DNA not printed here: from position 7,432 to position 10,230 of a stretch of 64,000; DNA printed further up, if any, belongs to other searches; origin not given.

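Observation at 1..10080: Tandem, translationally coupled array of GT39/GT-C membrane glycosyltransferase paralogs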

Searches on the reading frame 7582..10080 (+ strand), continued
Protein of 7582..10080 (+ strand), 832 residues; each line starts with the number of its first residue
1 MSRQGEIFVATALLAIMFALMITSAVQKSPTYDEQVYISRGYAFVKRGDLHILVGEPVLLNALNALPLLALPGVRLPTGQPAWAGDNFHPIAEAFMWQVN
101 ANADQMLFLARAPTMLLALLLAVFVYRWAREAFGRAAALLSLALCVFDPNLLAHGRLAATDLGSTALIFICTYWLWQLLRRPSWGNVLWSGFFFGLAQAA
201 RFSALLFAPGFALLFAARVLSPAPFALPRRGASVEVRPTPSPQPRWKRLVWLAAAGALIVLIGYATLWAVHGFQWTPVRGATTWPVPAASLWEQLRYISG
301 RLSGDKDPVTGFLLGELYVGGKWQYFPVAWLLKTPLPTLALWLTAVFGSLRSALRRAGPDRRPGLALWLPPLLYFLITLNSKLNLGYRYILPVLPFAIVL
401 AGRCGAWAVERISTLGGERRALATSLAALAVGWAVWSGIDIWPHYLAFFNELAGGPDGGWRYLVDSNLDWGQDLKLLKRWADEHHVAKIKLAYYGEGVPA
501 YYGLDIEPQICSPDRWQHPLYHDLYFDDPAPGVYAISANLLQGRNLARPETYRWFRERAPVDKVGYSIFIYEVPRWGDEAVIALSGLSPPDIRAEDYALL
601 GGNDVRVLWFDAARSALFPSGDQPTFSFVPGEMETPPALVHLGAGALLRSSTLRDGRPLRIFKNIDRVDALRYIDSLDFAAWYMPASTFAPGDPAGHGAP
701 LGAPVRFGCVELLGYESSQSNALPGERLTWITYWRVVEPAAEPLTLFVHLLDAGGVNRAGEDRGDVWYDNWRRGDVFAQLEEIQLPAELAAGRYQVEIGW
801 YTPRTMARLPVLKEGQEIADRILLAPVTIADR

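Call 18: find_related_loci(query=A1, collection=genome_contigs, flank=10000)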
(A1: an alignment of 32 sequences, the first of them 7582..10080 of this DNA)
Query A1 (832 aa) in genome_contigs; peptide patterns used: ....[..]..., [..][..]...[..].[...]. (x = any residue, [..] = any of these).
597 stretches matched a pattern (row limit reached: there are more); 583 encode a relative of the query (tblastn E <= 1e-3); the best 80 are kept; 80 distinct loci.
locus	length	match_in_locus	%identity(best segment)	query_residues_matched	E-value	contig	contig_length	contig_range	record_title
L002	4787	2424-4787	47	23-824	0e+0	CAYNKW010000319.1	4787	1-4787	MAG TPA_asm: uncultured Anaerolineae bacterium isolate SRP068000_co1_68 genome assembly, contig: NODE_43155_length_4787_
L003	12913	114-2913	39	8-831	8e-137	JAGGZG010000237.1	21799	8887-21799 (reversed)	MAG: Anaerolineae bacterium isolate AUK198 PB_MBMC_152_c_000000000472, whole genome shotgun sequence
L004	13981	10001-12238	38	7-832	3e-133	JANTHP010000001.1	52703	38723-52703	MAG: Anaerolineae bacterium isolate bin30017 c_000000000030, whole genome shotgun sequence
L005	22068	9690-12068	37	7-832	1e-132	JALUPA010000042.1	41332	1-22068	MAG: Ardenticatenaceae bacterium isolate S146_maxbin2_scaf2bin.202 S146_NODE_116_length_41332_cov_3.896032, whole genome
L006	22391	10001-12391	40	8-829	3e-132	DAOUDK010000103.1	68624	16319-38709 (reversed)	MAG TPA_asm: Anaerolineae bacterium isolate M42_99 k117_1624341, whole genome shotgun sequence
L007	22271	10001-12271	37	13-808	6e-130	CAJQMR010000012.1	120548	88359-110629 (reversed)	MAG: uncultured Anaerolineae bacterium isolate 10_20180412_Bin_Bin_103_1 genome assembly, contig: c_000009087425, whole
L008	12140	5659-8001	37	17-828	6e-128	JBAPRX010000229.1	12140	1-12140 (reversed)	MAG: Candidatus Promineifilaceae bacterium isolate MFD01065_ilm_asm_bin18 k127_232396, whole genome shotgun sequence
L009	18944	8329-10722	38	4-832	1e-127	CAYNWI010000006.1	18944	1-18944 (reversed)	MAG TPA_asm: uncultured Anaerolineae bacterium isolate binchicken_co196_404 genome assembly, contig: NODE_3627_length_18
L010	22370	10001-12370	36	11-808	1e-119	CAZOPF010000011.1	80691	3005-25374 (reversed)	MAG TPA_asm: uncultured Ardenticatenaceae bacterium isolate binchicken_co274_488 genome assembly, contig: NODE_789_lengt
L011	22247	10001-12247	41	3-808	7e-118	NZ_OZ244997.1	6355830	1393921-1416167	MAG: Candidatus Leptofilum sp. isolate 8ea8b48c-f0bb-4fcd-991e-c07bf3e70e57 chromosome 1, complete sequence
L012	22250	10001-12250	39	23-808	2e-116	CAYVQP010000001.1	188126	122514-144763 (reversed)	MAG TPA_asm: uncultured Ardenticatenaceae bacterium isolate SRP173033_co3_129 genome assembly, contig: NODE_22_length_18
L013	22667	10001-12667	34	6-827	3e-113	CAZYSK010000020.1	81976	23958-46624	MAG TPA_asm: uncultured Anaerolineales bacterium isolate binchicken_co334_204 genome assembly, contig: NODE_390_length_8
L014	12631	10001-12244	38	17-808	2e-112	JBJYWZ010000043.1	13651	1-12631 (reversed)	MAG: Candidatus Promineifilaceae bacterium isolate S0_2_050615r3r5_28 S0_2_050615r3r5_28_000000000043, whole genome shot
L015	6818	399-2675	37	11-808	9e-111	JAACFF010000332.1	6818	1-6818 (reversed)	MAG: Chloroflexota bacterium isolate bin.33 scaffold_9490, whole genome shotgun sequence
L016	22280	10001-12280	37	9-808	3e-110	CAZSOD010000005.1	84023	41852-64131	MAG TPA_asm: uncultured Ardenticatenaceae bacterium isolate binchicken_co197_395 genome assembly, contig: NODE_225_lengt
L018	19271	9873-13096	55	9-832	0e+0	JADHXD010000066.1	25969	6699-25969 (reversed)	MAG: Anaerolineae bacterium isolate BS750m-G44 BS-750m-C2481, whole genome shotgun sequence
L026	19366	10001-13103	52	18-829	0e+0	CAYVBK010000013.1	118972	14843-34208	MAG TPA_asm: uncultured Anaerolineae bacterium isolate binchicken_co44_225 genome assembly, contig: NODE_277_length_1189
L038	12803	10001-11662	36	1-573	5e-92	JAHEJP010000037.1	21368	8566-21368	MAG: Chloroflexota bacterium isolate Ww555 NODE_5350_length_21368_cov_5.487410, whole genome shotgun sequence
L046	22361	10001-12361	33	1-824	5e-90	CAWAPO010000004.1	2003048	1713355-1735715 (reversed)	MAG: uncultured Chloroflexia bacterium isolate MFD03804.bin.2.126 genome assembly, contig: contig_24291, whole genome sh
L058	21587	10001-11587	38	8-573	2e-87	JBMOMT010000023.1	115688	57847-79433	MAG: Chloroflexota bacterium isolate Betzabe_MAG057 MAG057_23, whole genome shotgun sequence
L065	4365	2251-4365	34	9-753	8e-86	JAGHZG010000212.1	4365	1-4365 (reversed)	MAG: Chloroflexota bacterium isolate 626A.7 NODE_2728_length_4392_cov_6.914688, whole genome shotgun sequence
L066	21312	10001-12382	33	1-831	7e-92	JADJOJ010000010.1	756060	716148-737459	MAG: Candidatus Leptofilum gracile isolate Fred_BAT3C.445 tig00351446-10-7531420, whole genome shotgun sequence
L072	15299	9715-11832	36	24-811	5e-84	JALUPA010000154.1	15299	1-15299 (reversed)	MAG: Ardenticatenaceae bacterium isolate S146_maxbin2_scaf2bin.202 S146_NODE_1620_length_15299_cov_4.462233, whole genom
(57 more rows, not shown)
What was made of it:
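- Tried and rejected: The scan with alignment A1 worked (call 18).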

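Call 36: predict_structure(alignment_id=A1)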
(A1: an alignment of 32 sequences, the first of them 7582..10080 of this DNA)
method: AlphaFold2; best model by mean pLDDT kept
length: 832 residues; sequences in the alignment: 32
mean_pLDDT: 90.9   pTM: 0.88
mean pLDDT of the five models: 90.9, 90.6, 89.5, 89.0, 88.2
residues with pLDDT >= 90: 644; 70-90: 139; 50-70: 43; < 50: 6
segments of 3 or more residues with pLDDT < 50: 692-696
pLDDT, mean of each block of 10 residues (from residue 1): 83 98 95 93 96 94 97 93 89 93 95 98 98 96 97 92 96 96 96 97 93 95 88 58 92 97 97 95 96 91 75 90 89 94 92 72 82 89 72 95 93 94 93 94 94 93 80 95 97 91 93 75 90 96 91 95 96 96 94 95 94 94 93 89 81 95 90 91 68 58 93 91 93 95 92 89 91 95 94 93 90 92 92 82
secondary structure, 60 per line:
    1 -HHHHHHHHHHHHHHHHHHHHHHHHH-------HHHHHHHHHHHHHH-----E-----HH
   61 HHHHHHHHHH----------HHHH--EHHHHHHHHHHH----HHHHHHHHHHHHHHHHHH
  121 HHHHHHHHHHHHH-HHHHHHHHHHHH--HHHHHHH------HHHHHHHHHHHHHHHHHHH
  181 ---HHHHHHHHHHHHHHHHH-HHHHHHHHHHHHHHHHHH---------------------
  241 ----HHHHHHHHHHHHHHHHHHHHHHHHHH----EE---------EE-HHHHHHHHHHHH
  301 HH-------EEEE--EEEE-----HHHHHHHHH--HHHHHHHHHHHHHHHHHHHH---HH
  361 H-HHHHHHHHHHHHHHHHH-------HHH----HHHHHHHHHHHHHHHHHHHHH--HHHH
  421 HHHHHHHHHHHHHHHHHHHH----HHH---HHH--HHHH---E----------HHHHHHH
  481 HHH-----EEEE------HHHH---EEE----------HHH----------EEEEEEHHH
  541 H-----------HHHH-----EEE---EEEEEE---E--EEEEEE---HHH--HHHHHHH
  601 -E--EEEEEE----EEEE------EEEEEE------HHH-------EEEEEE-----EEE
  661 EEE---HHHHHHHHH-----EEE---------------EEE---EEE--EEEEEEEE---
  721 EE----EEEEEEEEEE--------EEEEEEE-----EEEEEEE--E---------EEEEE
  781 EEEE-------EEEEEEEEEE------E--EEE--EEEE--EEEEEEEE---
elements in order (helices of 4 or more, strands of 3 or more residues): H2-26 H34-47 H59-70 H81-84 H88-98 H103-133 H135-146 H149-155 H162-180 H184-200 H202-219 H245-270 H289-302 E310-313 E316-319 H325-333 H336-355 H363-379 H394-414 H417-440 H456-459 H474-483 E489-492 H499-502 E506-508 E532-537 H538-541 H553-556 E562-564 E568-573 E580-585 H594-600 E605-610 E615-618 E625-630 E647-652 E658-663 H667-675 E681-683 E699-701 E705-707 E710-717 E727-736 E745-751 E757-763 E776-784 E792-801 E811-813 E816-819 E822-829
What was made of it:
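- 7582..10080 (+): G4: GT-C glycosyltransferase (832 aa): a membrane domain of about 11 TM helices, an extracytoplasmic alpha/beta region and a C-terminal Ig-like beta-sandwich. ATGA overlap with G3. AF2 model with pLDDT 90.9 (call 36).
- On GT39 / PMT protein O-mannosyltransferases (PF02366): The extracytoplasmic region is C-terminal and consists of an alpha/beta part plus an Ig-like sandwich (call 36).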

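Call 39: fold_search(model_id=the predicted structure, library=pdb)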
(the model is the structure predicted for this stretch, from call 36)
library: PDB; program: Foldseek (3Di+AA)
matches with E <= 10: 1870; with E <= 0.001: 31
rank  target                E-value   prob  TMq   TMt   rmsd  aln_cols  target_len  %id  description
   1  9i5k_A                3.1e-07  1.00  0.38  0.60   7.6       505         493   13  Structure of the Chaetomium thermophilum Pmt4 homodimer (C2 symmetry) (released 2025-12-24)
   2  5f15                  7.0e-07  1.00  0.31  0.45  13.2       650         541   12  Crystal Structure of ArnT from Cupriavidus metallidurans bound to Undecaprenyl phosphate (released 2016-02-17)
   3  5ezm                  1.4e-06  1.00  0.34  0.49  11.8       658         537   12  Crystal Structure of ArnT from Cupriavidus metallidurans in the apo state (released 2016-02-17)
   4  9s6t_A                5.3e-06  1.00  0.35  0.56  13.2       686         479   10  Ternary cryo-EM structure of chicken ALG12 with Dol25-PP-GlcNAc2Man7, Dol25-P-Man, and Fab (released 2026-03-18)
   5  8pn9_A                1.2e-05  1.00  0.34  0.42  12.5       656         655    9  Structure of human oligosaccharyltransferase OST-A complex bound to NGI-1 (released 2024-05-08)
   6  8age_A                2.6e-05  1.00  0.34  0.42  10.9       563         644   11  Structure of yeast oligosaccharylransferase complex with acceptor peptide bound (released 2022-12-07)
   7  9s6s_A                2.6e-05  1.00  0.36  0.51   7.6       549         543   12  Ternary cryo-EM structure of human ALG9 with Dol25-PP-GlcNAc2Man6, Dol25-P-Man and Fab (released 2026-03-18)
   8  5gmy_A                3.5e-05  1.00  0.35  0.34  18.7      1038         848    8  Crystal structure of the Archaeoglobus fulgidus oligosaccharyltransferase (O29867_ARCFU) tethered with an acceptor pep (released 2017-02-01)
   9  9i5l_A                3.9e-05  1.00  0.26  0.30   4.8       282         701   13  Structure of the Chaetomium thermophilum Pmt4 homodimer (C1 symmetry) (released 2025-12-24)
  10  9s6u_A                4.1e-05  1.00  0.36  0.51   7.7       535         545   11  Ternary cryo-EM structure of human ALG9 with Dol25-PP-GlcNAc2Man8, Dol25-P-Man and Fab (released 2026-03-18)
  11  3wak                  4.3e-05  1.00  0.35  0.34  17.5      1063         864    9  Crystal structure of the Archaeoglobus fulgidus oligosaccharyltransferase (O29867_ARCFU) in the apo form (released 2013-10-30)
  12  8agb_A                4.5e-05  1.00  0.34  0.43  12.5       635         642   10  Structure of yeast oligosaccharylransferase complex with lipid-linked oligosaccharide bound (released 2022-12-07)
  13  7oci_F                4.9e-05  1.00  0.34  0.43  12.7       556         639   10  Cryo-EM structure of yeast Ost6p containing oligosaccharyltransferase complex (released 2022-02-16)
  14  6ftg_5                5.7e-05  1.00  0.34  0.42  12.5       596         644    9  Subtomogram average of OST-containing ribosome-translocon complexes from canine rough microsomal membranes (released 2018-03-21)
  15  6ezn_F                7.1e-05  1.00  0.33  0.40  13.2       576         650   11  Cryo-EM structure of the yeast oligosaccharyltransferase (OST) complex (released 2018-01-17)
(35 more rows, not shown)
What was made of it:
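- The top Foldseek hit is Pmt4 (call 39).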

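Call 44: search_protein_families(library=pfam, proteins=[L010:8101-9777:+, L046:7421-10000:-, L038:8858-9889:-, L005:2545-3276:+, L066:8550-9890:-, L072:1-1215:+, L038:7104-8363:+, L018:13145-14185:+, L065:969-2168:+, L058:19190-20248:+], max_evalue=0.001)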
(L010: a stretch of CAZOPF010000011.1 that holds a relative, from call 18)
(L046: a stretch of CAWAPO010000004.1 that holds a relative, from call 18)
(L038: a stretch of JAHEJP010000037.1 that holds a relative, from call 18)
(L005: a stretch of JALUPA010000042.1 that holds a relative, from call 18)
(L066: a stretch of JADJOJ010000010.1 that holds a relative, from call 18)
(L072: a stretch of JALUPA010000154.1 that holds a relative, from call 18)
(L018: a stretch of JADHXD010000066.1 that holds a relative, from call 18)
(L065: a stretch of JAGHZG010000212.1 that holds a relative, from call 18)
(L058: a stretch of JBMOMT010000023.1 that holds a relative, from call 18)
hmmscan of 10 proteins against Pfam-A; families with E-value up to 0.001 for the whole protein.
L010:8101-9777:+ (559 aa): 0 families

L046:7421-10000:- (860 aa): 1 family
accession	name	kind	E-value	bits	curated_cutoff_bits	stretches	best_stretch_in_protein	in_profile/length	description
PF09586.16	YfhO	-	1.5e-21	77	28.5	2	193-714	91-600/835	Bacterial membrane protein YfhO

L038:8858-9889:- (344 aa): 1 family
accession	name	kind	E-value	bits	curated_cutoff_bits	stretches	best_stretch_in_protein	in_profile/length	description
PF03706.18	LPG_synthase_TM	-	2.4e-35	122.9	33.4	1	30-313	2-295/302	Lysylphosphatidylglycerol synthase TM region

L005:2545-3276:+ (244 aa): 8 families
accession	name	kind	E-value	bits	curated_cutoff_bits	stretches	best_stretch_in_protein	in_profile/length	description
PF00005.33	ABC_tran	-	1.5e-35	123.2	25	1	28-166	5-137/137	ABC transporter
PF13304.12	AAA_21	-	1.9e-14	54.9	27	2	145-198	244-300/304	AAA domain, putative AbiEii toxin, Type IV TA system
PF02463.25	SMC_N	-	3.7e-06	27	40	0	134-198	133-199/220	RecF/RecN/SMC N terminal domain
PF13401.12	AAA_22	-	4.7e-06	27.4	27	1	35-195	6-122/130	AAA domain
PF13191.12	AAA_16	-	2.2e-05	25.5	32.6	1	27-185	14-161/167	AAA ATPase domain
PF13555.12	AAA_29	-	0.00016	21.8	27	1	16-51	5-39/61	P-loop containing region of AAA domain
PF20703.3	nSTAND1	-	0.00043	20.5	27.1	1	16-125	14-124/379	Novel STAND NTPase 1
PF19993.5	DO-GTPase2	-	0.00056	20.1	27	1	36-196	2-169/226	Double-GTPase 2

L066:8550-9890:- (447 aa): 0 families

L072:1-1215:+ (405 aa): 4 families
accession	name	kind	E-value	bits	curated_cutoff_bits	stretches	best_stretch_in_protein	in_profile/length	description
PF02518.31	HATPase_c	-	8.2e-30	103.9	26.4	1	297-403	5-109/111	Histidine kinase-, DNA gyrase B-, and HSP90-like ATPase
PF00672.30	HAMP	-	6.4e-16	58.9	25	1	118-169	2-53/53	HAMP domain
PF00512.31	HisKA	-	2.3e-15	56.8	26.9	1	180-247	1-66/66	His Kinase A (phospho-acceptor) domain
PF13581.12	HATPase_c_2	-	4.2e-06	27.2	27.4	1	301-378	39-109/127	Histidine kinase-like ATPase domain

L038:7104-8363:+ (420 aa): 3 families
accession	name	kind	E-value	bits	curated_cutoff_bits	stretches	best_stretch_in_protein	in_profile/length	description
PF03453.22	MoeA_N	-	1.8e-38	132.2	30.8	1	12-184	2-160/160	MoeA N-terminal region (domain I and II)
PF00994.29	MoCF_biosynth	-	8.3e-28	97.3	26.6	1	197-334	1-142/144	Probable molybdopterin binding domain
PF03454.20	MoeA_C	-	6.8e-17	61.9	22.1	1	351-420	2-72/72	MoeA C-terminal region (domain IV)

L018:13145-14185:+ (347 aa): 3 families
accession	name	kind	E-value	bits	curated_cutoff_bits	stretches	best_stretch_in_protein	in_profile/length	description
PF00535.33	Glycos_transf_2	-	2e-29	103.1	23.3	1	67-180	1-122/168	Glycosyl transferase family 2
PF13641.12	Glyco_tranf_2_3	-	1.7e-08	35.2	27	1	66-163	3-111/230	Glycosyltransferase like family 2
PF10111.15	Glyco_tranf_2_2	-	0.0006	19.8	27.3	1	67-150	1-93/276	Glycosyltransferase like family 2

L065:969-2168:+ (400 aa): 0 families

L058:19190-20248:+ (353 aa): 2 families
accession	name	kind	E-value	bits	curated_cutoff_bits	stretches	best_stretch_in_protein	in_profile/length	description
PF01409.25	tRNA-synt_2d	-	2.7e-92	309.1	19.8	1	105-353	2-246/246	tRNA synthetases class II core domain (F)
PF02912.23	Phe_tRNA-synt_N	-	1.2e-20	73.6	22.3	1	34-100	3-69/69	Aminoacyl tRNA synthetase class II, N-terminal domain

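Call 45: search_solved_structures(query=A1, max_evalue=1, show_alignments=2)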
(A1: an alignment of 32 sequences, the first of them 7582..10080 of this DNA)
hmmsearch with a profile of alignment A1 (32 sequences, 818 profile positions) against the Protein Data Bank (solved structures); distinct sequences matched with E-value up to 1: 3.
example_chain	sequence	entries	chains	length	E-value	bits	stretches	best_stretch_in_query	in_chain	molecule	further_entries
6p25_A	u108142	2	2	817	0.027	16.1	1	119-256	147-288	Dolichyl-phosphate-mannose--protein mannosyltransferase 1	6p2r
7ug9_A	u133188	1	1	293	0.37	12.3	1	575-692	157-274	5'-3' exoribonuclease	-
9ufb_D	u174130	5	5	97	0.49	12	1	189-259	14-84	Cytochrome bo(3) ubiquinol oxidase subunit 4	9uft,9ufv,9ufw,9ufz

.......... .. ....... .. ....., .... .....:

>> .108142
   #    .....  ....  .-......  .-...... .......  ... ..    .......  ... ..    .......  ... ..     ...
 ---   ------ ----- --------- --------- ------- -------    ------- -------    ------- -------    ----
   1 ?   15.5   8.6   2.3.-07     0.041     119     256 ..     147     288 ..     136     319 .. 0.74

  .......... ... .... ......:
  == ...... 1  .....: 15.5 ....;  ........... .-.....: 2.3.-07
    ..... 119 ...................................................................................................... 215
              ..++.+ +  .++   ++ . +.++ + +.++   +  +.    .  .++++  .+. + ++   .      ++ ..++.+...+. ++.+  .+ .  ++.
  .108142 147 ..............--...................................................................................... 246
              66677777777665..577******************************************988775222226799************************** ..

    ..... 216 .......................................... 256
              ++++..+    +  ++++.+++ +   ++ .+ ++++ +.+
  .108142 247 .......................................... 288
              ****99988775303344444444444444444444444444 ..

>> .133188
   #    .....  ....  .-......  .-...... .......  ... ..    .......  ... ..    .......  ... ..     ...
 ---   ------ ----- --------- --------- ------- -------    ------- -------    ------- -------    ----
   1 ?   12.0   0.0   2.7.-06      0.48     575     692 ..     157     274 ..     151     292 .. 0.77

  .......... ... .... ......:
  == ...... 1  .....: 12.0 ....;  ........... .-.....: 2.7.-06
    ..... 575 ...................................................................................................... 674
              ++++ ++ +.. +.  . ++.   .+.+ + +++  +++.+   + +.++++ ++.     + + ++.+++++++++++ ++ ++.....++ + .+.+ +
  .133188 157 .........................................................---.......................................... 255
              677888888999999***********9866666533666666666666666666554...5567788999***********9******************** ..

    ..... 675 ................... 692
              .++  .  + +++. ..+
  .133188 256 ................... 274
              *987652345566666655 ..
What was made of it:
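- The best sequence-profile hit in the PDB is yeast Pmt1, though weak at E 0.027 (call 45).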
